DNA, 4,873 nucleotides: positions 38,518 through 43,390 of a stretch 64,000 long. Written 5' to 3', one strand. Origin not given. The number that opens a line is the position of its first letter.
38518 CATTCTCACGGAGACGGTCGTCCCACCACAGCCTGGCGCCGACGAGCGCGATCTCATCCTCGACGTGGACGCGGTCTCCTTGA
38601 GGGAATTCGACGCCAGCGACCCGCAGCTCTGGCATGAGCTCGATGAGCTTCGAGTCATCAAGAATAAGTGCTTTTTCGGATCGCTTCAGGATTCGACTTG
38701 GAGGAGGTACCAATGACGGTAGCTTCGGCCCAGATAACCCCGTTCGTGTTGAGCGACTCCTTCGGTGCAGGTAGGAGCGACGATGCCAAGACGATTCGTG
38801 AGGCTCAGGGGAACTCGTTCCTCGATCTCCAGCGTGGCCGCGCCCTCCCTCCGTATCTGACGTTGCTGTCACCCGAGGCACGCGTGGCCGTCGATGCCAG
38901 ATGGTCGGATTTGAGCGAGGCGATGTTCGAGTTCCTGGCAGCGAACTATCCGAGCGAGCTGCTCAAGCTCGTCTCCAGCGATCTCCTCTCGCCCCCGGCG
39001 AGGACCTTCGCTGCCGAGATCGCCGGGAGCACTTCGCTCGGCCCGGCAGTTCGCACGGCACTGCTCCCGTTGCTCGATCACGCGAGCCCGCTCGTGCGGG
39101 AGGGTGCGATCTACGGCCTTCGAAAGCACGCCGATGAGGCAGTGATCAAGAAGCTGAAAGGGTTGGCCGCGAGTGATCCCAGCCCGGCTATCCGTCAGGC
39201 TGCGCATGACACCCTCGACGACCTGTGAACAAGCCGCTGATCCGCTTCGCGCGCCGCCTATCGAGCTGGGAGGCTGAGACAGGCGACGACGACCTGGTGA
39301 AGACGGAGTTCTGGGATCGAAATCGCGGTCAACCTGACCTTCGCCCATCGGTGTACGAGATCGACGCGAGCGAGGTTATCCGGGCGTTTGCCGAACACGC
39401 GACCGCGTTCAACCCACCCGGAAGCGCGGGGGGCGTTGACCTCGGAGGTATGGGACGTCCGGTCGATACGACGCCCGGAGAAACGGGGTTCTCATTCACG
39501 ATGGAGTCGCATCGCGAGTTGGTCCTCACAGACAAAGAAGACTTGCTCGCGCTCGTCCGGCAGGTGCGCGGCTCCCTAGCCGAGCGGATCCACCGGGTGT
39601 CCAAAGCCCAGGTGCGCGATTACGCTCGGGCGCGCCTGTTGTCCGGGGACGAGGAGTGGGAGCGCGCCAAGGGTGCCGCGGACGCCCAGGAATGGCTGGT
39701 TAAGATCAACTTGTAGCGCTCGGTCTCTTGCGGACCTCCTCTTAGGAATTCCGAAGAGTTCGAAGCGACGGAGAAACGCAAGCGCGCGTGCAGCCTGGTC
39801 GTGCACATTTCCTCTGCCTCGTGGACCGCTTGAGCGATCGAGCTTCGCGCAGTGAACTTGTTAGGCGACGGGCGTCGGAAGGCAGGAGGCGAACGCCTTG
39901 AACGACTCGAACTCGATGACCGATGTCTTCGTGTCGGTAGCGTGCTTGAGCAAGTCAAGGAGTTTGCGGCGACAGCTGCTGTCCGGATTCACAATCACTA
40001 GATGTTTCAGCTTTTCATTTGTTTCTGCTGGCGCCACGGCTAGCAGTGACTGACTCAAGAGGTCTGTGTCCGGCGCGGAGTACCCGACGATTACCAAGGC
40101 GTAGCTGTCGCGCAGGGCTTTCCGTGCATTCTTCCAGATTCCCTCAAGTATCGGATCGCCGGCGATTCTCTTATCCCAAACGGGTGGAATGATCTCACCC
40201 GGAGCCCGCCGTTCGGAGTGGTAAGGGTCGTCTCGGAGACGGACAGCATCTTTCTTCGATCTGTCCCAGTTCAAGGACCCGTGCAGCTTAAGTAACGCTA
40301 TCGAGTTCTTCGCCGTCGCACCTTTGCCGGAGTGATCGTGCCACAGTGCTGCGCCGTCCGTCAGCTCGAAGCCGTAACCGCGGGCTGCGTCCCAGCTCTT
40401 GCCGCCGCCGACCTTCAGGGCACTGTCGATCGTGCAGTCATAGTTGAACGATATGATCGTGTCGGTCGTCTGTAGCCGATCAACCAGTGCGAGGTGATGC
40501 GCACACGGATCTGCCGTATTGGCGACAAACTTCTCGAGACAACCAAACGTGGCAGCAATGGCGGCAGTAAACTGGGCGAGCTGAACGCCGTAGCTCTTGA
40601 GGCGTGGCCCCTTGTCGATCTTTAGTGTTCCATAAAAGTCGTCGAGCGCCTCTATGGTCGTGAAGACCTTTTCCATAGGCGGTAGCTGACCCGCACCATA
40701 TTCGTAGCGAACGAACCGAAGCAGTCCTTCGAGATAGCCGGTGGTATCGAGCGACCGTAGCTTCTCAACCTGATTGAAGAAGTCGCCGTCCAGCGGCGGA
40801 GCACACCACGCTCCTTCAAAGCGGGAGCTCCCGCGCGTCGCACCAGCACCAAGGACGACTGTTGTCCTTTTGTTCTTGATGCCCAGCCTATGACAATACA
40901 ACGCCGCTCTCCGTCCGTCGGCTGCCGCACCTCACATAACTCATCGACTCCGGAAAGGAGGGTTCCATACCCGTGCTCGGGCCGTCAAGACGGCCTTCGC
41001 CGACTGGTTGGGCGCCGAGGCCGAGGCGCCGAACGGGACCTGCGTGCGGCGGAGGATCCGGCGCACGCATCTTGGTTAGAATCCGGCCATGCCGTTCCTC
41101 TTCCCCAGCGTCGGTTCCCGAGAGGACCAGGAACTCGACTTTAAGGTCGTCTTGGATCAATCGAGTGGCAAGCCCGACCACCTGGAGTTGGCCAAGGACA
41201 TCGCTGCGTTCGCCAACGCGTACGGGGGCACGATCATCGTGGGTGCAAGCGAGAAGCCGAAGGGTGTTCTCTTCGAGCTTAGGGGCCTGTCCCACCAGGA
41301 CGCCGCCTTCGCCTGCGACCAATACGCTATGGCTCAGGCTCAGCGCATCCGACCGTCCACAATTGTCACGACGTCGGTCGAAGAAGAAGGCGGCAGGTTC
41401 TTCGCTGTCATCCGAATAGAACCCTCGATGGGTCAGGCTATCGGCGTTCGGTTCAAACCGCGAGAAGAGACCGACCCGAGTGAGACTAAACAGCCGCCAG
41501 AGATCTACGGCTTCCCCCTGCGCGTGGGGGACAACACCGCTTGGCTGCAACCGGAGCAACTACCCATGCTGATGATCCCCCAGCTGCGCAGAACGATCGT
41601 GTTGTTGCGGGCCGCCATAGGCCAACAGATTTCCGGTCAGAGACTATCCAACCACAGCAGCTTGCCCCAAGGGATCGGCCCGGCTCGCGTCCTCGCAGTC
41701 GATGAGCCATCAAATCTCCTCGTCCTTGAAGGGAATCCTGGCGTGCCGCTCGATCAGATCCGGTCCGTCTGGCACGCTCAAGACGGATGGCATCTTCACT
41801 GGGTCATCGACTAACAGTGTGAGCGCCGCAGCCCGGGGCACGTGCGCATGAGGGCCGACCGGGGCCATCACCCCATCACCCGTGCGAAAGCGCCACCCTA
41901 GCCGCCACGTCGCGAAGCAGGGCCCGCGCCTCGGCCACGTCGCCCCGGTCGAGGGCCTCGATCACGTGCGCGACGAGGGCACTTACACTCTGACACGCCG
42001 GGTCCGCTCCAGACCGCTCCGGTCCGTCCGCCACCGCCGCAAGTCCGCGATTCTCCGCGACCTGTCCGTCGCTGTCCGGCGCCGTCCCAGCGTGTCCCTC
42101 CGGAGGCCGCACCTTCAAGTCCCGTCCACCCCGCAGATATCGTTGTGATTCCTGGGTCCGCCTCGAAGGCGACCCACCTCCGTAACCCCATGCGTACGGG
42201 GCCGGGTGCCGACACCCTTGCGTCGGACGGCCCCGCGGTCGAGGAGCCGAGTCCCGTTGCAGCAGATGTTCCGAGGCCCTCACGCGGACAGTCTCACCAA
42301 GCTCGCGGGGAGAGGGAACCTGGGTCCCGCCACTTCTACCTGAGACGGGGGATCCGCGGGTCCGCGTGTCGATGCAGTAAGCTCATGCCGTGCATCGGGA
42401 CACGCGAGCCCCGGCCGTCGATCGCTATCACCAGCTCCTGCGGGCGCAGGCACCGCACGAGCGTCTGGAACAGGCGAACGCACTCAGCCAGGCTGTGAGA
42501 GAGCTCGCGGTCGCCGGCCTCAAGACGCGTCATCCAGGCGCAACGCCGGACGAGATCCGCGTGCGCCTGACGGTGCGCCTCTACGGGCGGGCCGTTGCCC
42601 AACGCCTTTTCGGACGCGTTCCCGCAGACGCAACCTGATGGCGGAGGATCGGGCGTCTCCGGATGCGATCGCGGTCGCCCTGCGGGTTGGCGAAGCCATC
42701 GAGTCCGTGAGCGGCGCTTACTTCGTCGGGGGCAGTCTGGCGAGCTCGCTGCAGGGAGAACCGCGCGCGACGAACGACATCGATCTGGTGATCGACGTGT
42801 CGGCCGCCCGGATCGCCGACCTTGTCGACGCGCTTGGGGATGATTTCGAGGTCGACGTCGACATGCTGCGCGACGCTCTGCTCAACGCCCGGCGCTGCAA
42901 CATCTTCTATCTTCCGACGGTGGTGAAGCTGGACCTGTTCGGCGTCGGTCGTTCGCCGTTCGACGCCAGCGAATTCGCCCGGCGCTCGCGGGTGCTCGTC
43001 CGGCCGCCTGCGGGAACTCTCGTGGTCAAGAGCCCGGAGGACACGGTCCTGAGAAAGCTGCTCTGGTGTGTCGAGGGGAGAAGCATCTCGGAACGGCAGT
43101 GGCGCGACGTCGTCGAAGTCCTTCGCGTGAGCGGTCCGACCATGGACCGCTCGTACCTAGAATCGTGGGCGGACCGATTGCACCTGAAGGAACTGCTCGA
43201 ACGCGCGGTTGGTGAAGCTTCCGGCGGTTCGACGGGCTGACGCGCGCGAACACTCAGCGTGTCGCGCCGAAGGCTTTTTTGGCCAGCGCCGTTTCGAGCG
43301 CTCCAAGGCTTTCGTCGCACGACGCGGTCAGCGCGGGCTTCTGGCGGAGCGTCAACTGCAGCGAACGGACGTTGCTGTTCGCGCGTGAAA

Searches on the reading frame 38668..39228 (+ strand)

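Call 44: search_protein_families(library=pfam, proteins=[window:38668-39228:+], max_evalue=0.001)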
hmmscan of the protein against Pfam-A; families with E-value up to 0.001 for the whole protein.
window:38668-39228:+ (186 aa): 2 families
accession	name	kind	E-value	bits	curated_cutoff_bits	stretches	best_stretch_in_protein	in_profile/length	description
PF13646.12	HEAT_2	-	1e-08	35.8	27.7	1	108-182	13-86/88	HEAT repeats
PF02985.28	HEAT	-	3.8e-05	24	23.5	0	165-185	7-26/31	HEAT repeat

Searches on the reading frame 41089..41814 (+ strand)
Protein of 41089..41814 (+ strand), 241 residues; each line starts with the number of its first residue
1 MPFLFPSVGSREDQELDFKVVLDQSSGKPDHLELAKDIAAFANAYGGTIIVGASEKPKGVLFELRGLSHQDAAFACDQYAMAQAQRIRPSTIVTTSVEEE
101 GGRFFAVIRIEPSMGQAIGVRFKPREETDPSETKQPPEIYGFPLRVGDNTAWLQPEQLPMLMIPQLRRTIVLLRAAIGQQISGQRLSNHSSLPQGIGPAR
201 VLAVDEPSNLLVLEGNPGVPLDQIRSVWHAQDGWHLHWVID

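Call 44: search_protein_families(library=pfam, proteins=[window:41089-41814:+], max_evalue=0.001)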
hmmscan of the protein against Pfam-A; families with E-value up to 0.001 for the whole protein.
window:41089-41814:+ (241 aa): 1 family
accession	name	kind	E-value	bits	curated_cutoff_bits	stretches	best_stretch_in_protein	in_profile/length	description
PF04326.19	SLFN_AlbA_2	-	2.3e-09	38.3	25.3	1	12-116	1-96/118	Schlafen, AlbA_2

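Call 61: search_protein_families(library=padloc, proteins=[window:41089-41814:+], max_evalue=0.0001)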
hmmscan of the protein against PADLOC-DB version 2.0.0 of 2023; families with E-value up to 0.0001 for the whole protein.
window:41089-41814:+ (241 aa): 0 families

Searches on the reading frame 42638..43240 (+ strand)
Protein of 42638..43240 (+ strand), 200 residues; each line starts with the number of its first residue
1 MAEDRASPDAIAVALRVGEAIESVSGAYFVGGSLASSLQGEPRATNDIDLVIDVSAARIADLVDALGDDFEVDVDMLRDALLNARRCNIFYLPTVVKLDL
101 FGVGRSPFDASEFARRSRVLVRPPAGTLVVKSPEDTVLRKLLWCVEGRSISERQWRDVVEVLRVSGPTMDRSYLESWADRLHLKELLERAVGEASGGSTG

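Call 44: search_protein_families(library=pfam, proteins=[window:42638-43240:+], max_evalue=0.001)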
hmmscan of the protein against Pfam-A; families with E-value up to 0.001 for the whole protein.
window:42638-43240:+ (200 aa): 1 family
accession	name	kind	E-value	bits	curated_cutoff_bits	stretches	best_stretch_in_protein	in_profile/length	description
PF08843.17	AbiEii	-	8.8e-06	26.3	22.5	1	28-180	16-189/238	Nucleotidyl transferase AbiEii toxin, Type IV TA system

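Call 61: search_protein_families(library=padloc, proteins=[window:42638-43240:+], max_evalue=0.0001)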
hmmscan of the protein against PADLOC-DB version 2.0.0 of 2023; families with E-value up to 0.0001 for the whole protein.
window:42638-43240:+ (200 aa): 0 families
